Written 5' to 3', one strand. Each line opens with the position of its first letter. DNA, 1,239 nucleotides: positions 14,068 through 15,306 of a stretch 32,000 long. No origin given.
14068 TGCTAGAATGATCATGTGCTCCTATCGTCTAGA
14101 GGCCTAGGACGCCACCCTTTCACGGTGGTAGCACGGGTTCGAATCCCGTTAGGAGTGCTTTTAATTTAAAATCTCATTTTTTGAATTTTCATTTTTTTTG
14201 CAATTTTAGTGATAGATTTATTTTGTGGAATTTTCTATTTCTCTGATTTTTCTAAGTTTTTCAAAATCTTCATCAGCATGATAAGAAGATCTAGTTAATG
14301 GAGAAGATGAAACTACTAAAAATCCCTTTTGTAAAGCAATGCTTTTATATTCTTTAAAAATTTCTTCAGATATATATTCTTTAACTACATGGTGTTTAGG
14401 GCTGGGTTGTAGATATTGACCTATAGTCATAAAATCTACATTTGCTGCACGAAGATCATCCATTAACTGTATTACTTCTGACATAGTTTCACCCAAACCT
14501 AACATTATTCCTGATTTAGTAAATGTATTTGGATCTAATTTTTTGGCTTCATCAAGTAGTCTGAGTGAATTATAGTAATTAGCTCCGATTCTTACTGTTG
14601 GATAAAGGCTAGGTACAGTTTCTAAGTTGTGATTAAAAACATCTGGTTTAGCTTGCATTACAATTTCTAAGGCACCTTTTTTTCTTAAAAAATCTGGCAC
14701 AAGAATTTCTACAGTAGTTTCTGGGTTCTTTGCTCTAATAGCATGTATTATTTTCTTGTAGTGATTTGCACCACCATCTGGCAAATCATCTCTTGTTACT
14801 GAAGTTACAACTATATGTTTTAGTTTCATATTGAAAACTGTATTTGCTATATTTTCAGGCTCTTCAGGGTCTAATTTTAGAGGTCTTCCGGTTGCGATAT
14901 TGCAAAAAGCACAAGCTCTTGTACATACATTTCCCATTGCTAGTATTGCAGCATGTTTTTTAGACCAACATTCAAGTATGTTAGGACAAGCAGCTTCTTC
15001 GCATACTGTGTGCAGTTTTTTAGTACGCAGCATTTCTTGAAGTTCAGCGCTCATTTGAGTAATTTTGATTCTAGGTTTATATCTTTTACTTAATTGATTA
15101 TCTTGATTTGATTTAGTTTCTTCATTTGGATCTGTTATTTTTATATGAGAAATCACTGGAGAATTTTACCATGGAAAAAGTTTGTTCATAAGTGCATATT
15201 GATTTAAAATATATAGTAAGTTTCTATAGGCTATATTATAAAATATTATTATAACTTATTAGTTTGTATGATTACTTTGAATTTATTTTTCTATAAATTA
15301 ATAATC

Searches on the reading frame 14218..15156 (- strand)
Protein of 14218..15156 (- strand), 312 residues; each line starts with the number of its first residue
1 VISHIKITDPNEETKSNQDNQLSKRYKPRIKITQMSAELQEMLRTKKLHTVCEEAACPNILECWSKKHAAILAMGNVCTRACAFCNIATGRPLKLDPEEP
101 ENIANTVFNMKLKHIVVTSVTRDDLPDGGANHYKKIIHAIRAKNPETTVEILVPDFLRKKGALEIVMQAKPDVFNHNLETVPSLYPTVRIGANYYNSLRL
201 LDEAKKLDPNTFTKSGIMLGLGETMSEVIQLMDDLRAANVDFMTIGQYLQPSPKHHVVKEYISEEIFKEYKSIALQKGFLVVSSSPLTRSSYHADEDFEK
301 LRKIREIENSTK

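Call 29: find_related_loci(query=window:14218-15156:-, collection=genome_contigs, flank=10000)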
Query window:14218-15156:- (312 aa) in genome_contigs; peptide patterns used: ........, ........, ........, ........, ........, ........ (x = any residue, [..] = any of these).
600 stretches matched a pattern (row limit reached: there are more); 572 encode a relative of the query (tblastn E <= 1e-3); the best 80 are kept; 80 distinct loci.
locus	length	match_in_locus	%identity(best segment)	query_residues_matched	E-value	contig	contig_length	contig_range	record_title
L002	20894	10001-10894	61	13-306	2e-129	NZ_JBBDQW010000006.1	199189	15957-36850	MAG: Tistlia sp. isolate LejiaC_71_41 Lejia_C_114_length_199189_cov_24, whole genome shotgun sequence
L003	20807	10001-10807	67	38-306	1e-128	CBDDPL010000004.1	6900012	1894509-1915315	MAG: Denitrobaculum sp. isolate 3be665f0-f184-4678-b6b7-05c68c88e287 genome assembly, contig: chromosome_2, whole genome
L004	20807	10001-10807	68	38-306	4e-128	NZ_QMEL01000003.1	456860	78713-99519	Pelagibacterium sediminicola strain IMCC34151 NODE_3_length_456860_cov_125.675274, whole genome shotgun sequence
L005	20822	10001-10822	67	38-311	6e-128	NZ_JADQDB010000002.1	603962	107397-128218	Pelagibacterium limicola strain NAJP-14 Scaffold2_1, whole genome shotgun sequence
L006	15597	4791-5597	68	38-306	1e-127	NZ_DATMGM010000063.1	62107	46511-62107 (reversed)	MAG: Pelagibacterium sp. isolate SMAG_U13489 k141_108870, whole genome shotgun sequence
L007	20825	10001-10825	66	32-306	1e-126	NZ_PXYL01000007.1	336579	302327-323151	Pseudaminobacter soli (ex Li et al. 2025) strain JCM 19897 ZB100006, whole genome shotgun sequence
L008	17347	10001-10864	63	24-306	1e-126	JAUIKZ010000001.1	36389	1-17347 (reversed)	MAG: Alphaproteobacteria bacterium isolate Co_bin.382 NODE_7205_length_36389_cov_1.095803, whole genome shotgun sequence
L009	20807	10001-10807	68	38-306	1e-126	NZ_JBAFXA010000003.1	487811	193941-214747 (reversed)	Pelagibacterium mangrovi strain WS-203 NODE_3_length_487811_cov_162.872779, whole genome shotgun sequence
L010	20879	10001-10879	62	15-302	1e-126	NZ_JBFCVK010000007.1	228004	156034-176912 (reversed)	Aquibaculum sediminis strain EGI_FJ10229 NODE_7_length_228004_cov_403.274908, whole genome shotgun sequence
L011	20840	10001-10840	65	29-306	2e-126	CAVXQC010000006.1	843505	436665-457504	MAG: uncultured Alphaproteobacteria bacterium isolate MFD05454.bin.2.209 genome assembly, contig: contig_2687, whole gen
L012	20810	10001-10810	67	37-306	3e-126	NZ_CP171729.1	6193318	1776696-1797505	Mesorhizobium sp. AaZ16 chromosome, complete genome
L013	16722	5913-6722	66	37-306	4e-126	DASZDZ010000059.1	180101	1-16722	MAG TPA_asm: Pseudaminobacter sp. isolate SMAG_U6481 k141_572443, whole genome shotgun sequence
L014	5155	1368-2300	59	1-305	2e-126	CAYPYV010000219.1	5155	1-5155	MAG TPA_asm: uncultured Devosia sp. isolate binchicken_co214_23 genome assembly, contig: NODE_22784_length_5155_cov_7.90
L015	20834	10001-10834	65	29-306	8e-126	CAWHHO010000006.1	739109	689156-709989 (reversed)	MAG: uncultured Alphaproteobacteria bacterium isolate MFD01916.bin.2.20 genome assembly, contig: contig_6630, whole geno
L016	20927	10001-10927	60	7-306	2e-125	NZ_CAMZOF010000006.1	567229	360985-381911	Pelagibius sp. Alg239-R121 NODE_6_length_567229_cov_63.5832, whole genome shotgun sequence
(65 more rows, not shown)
